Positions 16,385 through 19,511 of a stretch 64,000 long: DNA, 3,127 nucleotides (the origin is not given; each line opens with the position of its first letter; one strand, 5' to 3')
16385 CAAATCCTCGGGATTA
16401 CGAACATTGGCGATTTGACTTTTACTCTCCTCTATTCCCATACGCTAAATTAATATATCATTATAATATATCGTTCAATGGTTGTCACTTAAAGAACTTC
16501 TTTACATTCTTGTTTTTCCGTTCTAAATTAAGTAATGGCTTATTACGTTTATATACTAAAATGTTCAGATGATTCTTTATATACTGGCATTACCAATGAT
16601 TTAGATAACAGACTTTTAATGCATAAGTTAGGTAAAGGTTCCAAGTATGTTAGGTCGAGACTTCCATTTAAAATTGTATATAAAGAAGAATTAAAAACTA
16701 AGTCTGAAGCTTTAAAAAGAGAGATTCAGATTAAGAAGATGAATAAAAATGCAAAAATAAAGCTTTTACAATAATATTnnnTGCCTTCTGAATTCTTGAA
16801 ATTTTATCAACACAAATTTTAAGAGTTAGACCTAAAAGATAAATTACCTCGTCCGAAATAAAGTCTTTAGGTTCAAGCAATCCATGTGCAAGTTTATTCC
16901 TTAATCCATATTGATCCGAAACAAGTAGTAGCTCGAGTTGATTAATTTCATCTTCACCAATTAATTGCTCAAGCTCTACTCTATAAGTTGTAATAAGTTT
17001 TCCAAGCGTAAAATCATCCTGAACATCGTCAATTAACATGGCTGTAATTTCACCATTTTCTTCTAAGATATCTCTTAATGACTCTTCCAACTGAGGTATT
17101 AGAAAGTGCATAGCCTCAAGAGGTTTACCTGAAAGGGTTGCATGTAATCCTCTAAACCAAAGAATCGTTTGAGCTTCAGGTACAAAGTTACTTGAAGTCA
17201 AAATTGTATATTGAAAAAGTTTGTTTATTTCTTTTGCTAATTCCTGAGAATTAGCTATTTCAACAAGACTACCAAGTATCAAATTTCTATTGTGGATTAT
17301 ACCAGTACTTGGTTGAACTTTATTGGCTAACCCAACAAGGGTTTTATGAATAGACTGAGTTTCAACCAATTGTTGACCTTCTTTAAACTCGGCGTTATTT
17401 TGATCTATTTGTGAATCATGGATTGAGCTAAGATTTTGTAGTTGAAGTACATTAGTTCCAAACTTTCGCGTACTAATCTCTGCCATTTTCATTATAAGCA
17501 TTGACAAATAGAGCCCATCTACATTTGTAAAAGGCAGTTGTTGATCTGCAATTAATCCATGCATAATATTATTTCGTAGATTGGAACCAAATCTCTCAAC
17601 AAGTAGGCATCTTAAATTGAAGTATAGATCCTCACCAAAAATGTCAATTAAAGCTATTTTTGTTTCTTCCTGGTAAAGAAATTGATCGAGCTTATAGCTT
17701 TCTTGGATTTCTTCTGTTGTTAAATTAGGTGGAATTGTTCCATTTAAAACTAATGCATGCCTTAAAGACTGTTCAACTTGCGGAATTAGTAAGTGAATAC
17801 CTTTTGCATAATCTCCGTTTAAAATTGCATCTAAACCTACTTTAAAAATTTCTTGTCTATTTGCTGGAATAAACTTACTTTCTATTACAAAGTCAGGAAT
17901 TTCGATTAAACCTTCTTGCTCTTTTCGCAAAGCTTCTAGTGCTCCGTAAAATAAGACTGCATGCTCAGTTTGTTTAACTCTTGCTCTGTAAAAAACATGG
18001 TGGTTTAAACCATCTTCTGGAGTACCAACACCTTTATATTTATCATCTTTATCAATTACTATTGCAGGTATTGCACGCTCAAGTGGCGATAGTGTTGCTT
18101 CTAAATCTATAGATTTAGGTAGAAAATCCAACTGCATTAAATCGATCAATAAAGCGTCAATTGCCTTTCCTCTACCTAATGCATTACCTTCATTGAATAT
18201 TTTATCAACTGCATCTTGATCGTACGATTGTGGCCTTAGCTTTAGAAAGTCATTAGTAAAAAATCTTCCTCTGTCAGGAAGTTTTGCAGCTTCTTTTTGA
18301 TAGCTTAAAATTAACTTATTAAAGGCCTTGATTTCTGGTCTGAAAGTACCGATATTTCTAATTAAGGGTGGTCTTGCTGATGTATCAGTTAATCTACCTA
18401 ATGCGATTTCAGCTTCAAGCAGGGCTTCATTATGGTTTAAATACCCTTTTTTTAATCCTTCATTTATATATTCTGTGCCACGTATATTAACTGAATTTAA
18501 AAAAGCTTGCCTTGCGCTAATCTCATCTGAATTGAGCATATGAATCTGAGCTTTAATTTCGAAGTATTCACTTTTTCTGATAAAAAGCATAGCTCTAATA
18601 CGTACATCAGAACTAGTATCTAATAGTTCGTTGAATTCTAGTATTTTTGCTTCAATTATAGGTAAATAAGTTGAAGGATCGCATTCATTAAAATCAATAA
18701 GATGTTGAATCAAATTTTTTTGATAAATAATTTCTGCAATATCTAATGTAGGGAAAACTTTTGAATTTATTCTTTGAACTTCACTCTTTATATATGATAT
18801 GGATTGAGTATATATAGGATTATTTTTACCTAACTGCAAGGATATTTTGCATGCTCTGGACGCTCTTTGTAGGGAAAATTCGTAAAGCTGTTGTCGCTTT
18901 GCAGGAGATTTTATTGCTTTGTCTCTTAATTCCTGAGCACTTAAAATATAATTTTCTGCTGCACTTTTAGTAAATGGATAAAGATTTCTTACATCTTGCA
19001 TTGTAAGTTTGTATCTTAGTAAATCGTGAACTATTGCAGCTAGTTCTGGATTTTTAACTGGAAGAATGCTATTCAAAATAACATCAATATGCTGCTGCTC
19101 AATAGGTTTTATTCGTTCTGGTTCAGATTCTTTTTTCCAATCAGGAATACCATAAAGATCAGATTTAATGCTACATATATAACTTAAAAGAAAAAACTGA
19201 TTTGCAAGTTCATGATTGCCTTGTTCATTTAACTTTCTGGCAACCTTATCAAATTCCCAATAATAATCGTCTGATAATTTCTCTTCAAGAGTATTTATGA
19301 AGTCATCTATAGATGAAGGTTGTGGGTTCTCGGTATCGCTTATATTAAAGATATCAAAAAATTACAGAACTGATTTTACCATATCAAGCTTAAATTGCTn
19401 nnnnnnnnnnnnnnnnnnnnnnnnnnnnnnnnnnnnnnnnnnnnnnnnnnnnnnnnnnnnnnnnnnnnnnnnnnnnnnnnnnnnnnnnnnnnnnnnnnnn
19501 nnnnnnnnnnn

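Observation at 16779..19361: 765-aa protein with two tandem HEPN-like Rx4HG motifs, and an upstream frame that stays open without a canonical start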

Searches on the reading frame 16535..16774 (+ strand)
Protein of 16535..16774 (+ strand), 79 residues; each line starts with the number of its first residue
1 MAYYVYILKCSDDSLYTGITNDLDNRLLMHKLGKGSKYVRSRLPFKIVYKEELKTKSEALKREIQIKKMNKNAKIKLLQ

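Call 7: search_protein_families(library=pfam, proteins=[window:16535-16774:+], max_evalue=0.1)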
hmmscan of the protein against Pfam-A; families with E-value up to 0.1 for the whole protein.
window:16535-16774:+ (79 aa): 1 family
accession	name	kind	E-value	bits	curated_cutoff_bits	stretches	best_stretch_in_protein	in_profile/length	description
PF01541.30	GIY-YIG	-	1.2e-18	67.6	22.6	1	3-74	2-76/78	GIY-YIG catalytic domain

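Call 8: search_protein_families(library=padloc, proteins=[window:16535-16774:+], max_evalue=0.1)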
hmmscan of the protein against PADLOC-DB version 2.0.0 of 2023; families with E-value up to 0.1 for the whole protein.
window:16535-16774:+ (79 aa): 0 families

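Call 25: search_protein_families(library=ncbifam, proteins=[window:16535-16774:+], max_evalue=0.01)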
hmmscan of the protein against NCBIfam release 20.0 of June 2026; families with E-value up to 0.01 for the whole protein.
window:16535-16774:+ (79 aa): 0 families

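Call 101: search_protein_families(library=phrogs, proteins=[window:16535-16774:+], max_evalue=0.01)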
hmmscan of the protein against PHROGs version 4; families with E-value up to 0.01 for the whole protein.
window:16535-16774:+ (79 aa): 0 families

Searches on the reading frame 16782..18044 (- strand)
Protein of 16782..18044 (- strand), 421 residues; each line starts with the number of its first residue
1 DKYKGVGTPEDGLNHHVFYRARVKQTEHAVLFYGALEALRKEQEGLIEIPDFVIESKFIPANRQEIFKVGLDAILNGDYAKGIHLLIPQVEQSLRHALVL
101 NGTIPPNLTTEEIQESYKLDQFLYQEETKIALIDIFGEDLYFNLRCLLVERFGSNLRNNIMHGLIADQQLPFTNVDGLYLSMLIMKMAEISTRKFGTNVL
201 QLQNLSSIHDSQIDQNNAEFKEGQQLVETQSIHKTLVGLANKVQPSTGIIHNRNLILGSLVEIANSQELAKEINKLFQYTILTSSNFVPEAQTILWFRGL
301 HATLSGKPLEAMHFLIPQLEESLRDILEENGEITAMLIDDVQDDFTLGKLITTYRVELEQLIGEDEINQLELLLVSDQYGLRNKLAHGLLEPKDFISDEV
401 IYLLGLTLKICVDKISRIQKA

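Call 64: predict_structure(alignment_id=A5)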
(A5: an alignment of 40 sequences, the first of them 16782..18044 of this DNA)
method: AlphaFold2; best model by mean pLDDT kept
length: 421 residues; sequences in the alignment: 40
mean_pLDDT: 82.1   pTM: 0.81
mean pLDDT of the five models: 82.1, 76.9, 74.4, 72.0, 71.3
residues with pLDDT >= 90: 129; 70-90: 233; 50-70: 43; < 50: 16
segments of 3 or more residues with pLDDT < 50: 1-7, 338-344
pLDDT, mean of each block of 10 residues (from residue 1): 44 81 92 93 89 94 91 93 93 95 88 83 93 97 95 90 84 93 97 90 58 77 80 75 75 78 78 74 67 82 83 87 81 57 63 87 87 77 85 84 83 61 41
secondary structure, 60 per line:
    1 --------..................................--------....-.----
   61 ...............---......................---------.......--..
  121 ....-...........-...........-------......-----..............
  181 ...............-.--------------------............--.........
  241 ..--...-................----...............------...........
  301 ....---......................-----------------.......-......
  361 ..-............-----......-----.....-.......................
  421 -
elements in order: H9-42 H51-54 H61-75 H79-100 H110-116 H119-124 H126-136 H138-148 H156-161 H167-195 H218-229 H232-242 H249-264 H269-283 H290-304 H308-329 H347-353 H355-362 H364-375 H381-386 H392-396 H398-420

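Call 67: fold_search(model_id=the predicted structure, library=pdb)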
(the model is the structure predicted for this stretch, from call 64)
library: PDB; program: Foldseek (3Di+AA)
matches with E <= 10: 213; with E <= 0.001: 0
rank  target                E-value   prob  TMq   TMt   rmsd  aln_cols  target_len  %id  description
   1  7cvs_A                1.8e-01  0.16  0.15  0.15  20.4       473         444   13  Crystal structure of the C85A/L194A mutant CLC-ec1 with Fab fragment (released 2021-09-01)
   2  8ga5_A                2.3e-01  0.20  0.18  0.17  20.4       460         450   14  CLC-ec1 L25C/A450C/C85A at pH 4.5 100mM Cl Intermediate (released 2024-02-07)
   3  8rln                  2.3e-01  0.12  0.13  0.14  26.8       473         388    9  Crystal structure of human adenosine A2A receptor (construct A2A-PSB2-bRIL) complexed with the partial antagonist LUF583 (released 2024-06-19)
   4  8cic                  2.3e-01  0.11  0.12  0.13  26.6       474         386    8  Crystal structure of stabilized A2A adenosine receptor A2AR-StaR2-bRIL in complex with clinical candidate Etrumadenant (released 2023-05-31)
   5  7cvs_B                3.2e-01  0.15  0.17  0.16  21.5       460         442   13  Crystal structure of the C85A/L194A mutant CLC-ec1 with Fab fragment (released 2021-09-01)
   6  6ad7_A                3.4e-01  0.13  0.15  0.15  20.3       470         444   12  Crystal structure of the E148D mutant CLC-ec1 in 20 mM bromide (released 2019-08-28)
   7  1kpl_B                3.4e-01  0.12  0.16  0.15  20.3       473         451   12  Crystal Structure of the ClC Chloride Channel from S. typhimurium (released 2002-01-23)
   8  4py0                  3.4e-01  0.09  0.11  0.12  28.8       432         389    9  Crystal structure of P2Y12 receptor in complex with 2MeSATP (released 2014-04-30)
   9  2htl_B                3.7e-01  0.13  0.16  0.16  20.4       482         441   13  Structure of the Escherichia coli ClC chloride channel Y445F mutant and Fab complex (released 2006-09-19)
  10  4mqx_A                4.0e-01  0.14  0.17  0.17  21.0       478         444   14  CLC-ec1 Fab Complex Cysless A399C-A432C mutant (released 2014-04-16)
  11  6k5i_A                4.2e-01  0.12  0.16  0.16  20.4       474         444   12  Crystal structure of the E148D/R147A/F317A mutant CLC-ec1 in the presence of 20 mM NaBr (released 2019-08-28)
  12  6gwh                  4.2e-01  0.08  0.12  0.12  23.5       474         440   13  Outward-facing conformation of a multidrug resistance MATE family transporter of the MOP superfamily. (released 2019-06-05)
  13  7cvt_A                4.6e-01  0.14  0.17  0.17  21.4       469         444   14  Crystal structure of the C85A/L194A/H234C mutant CLC-ec1 with Fab fragment (released 2021-09-01)
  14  4ib4                  4.9e-01  0.05  0.09  0.09  27.3       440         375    9  Crystal structure of the chimeric protein of 5-HT2B-BRIL in complex with ergotamine (released 2013-03-13)
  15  9g9p_A                5.1e-01  0.11  0.15  0.15  21.5       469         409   11  Lipid III flippase WzxE with NB10 and NB7 nanobodies in inward-facing conformation - crystal 2 (released 2025-01-22)
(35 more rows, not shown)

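Call 84: fold_search(model_id=the predicted structure, library=viral)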
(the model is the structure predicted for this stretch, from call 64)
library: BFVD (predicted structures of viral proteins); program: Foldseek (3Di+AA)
matches with E <= 10: 131; with E <= 0.001: 0
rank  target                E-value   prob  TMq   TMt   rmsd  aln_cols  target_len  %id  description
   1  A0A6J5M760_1          9.6e-02  0.16  0.13  0.08  34.6       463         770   15  N-acetyltransferase domain-containing protein [uncultured Caudovirales phage]
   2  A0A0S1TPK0            2.9e-01  0.11  0.11  0.12  28.6       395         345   12  G protein-coupled receptor-6.4 [Elephant endotheliotropic herpesvirus 4]
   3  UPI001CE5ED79         1.2e+00  0.04  0.09  0.12  49.9       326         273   14  (no name look-up for this kind of identifier)
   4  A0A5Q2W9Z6            1.2e+00  0.04  0.13  0.11  25.5       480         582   12  (no name in the UniProt tables at hand)
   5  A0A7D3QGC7            1.3e+00  0.04  0.12  0.11  22.4       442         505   11  (no name in the UniProt tables at hand)
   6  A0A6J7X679            1.4e+00  0.05  0.14  0.10  37.5       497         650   10  Uncharacterized protein [uncultured Caudovirales phage]
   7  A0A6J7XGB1            1.7e+00  0.03  0.11  0.08  37.4       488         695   13  Uncharacterized protein [uncultured Caudovirales phage]
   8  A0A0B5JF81            2.4e+00  0.02  0.11  0.08  25.4       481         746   11  von Willebrand factor type A domain motif-containing protein [Pandoravirus inopinatum]
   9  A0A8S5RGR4            2.4e+00  0.02  0.09  0.06  25.8       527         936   11  Chromosome segregation ATPase (Fragment) [virus sp. ctiha2]
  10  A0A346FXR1            2.6e+00  0.10  0.14  0.17  16.7       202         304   12  (no name in the UniProt tables at hand)
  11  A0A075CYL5            2.7e+00  0.05  0.11  0.13  24.3       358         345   11  Membrane protein EE34 [Elephant endotheliotropic herpesvirus 5]
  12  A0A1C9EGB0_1          2.7e+00  0.02  0.10  0.06  33.2       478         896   11  Viral structural protein [Acidianus two-tailed phage variant 1]
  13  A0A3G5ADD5            2.8e+00  0.04  0.14  0.16  23.2       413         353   10  Uncharacterized protein [Hyperionvirus sp.]
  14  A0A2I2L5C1            2.8e+00  0.04  0.12  0.15  18.2       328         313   12  Uncharacterized protein [Orpheovirus IHUMI-LCC2]
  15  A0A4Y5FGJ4            2.9e+00  0.03  0.12  0.05  28.5       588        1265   10  Tape measure protein [Lactobacillus phage 3-521]
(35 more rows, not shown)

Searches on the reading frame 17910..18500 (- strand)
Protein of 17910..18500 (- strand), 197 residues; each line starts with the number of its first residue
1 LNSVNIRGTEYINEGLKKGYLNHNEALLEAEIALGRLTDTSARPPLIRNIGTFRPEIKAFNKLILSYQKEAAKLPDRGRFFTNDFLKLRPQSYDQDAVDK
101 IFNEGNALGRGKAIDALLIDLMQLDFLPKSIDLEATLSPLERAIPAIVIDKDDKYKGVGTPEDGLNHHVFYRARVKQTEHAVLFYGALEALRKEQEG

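Call 69: search_protein_families(library=pfam, proteins=[window:17910-18500:-], max_evalue=10)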
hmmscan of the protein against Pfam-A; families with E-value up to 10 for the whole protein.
window:17910-18500:- (197 aa): 2 families
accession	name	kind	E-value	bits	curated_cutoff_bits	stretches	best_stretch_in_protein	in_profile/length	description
PF25398.1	CUX1_N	-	0.22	12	27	1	57-88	63-94/116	CUX1-like, N-terminal tRNA-binding arm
PF03130.22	HEAT_PBS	-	0.7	11.1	20.9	1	33-49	8-24/27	PBS lyase HEAT-like repeat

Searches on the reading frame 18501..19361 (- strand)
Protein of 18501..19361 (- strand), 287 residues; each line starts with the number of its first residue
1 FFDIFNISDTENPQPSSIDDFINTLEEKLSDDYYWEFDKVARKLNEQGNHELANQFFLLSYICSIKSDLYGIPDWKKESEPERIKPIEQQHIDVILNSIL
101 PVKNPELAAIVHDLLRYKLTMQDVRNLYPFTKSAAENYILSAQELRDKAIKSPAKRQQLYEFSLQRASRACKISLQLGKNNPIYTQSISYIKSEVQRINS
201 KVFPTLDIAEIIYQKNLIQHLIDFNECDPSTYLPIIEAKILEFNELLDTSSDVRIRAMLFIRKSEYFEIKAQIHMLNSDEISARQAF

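Call 69: search_protein_families(library=pfam, proteins=[window:18501-19361:-], max_evalue=10)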
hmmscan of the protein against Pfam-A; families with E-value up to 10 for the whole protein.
window:18501-19361:- (287 aa): 4 families
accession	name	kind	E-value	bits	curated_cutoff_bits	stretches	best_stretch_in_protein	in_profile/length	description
PF24098.1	DUF7380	-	3.8e-08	33.8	27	1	11-184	9-175/177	Domain of unknown function (DUF7380)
PF14749.11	Acyl-CoA_ox_N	-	0.077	13.9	25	1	134-182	21-69/120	Acyl-coenzyme A oxidase N-terminal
PF23081.1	HTH_KIF26A_B_1st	-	0.082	13.5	27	1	83-122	10-49/85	Kinesin-like protein KIF26A/B, tri-helical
PF13076.11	Fur_reg_FbpA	-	0.13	12.3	22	0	215-225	3-13/36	Fur-regulated basic protein A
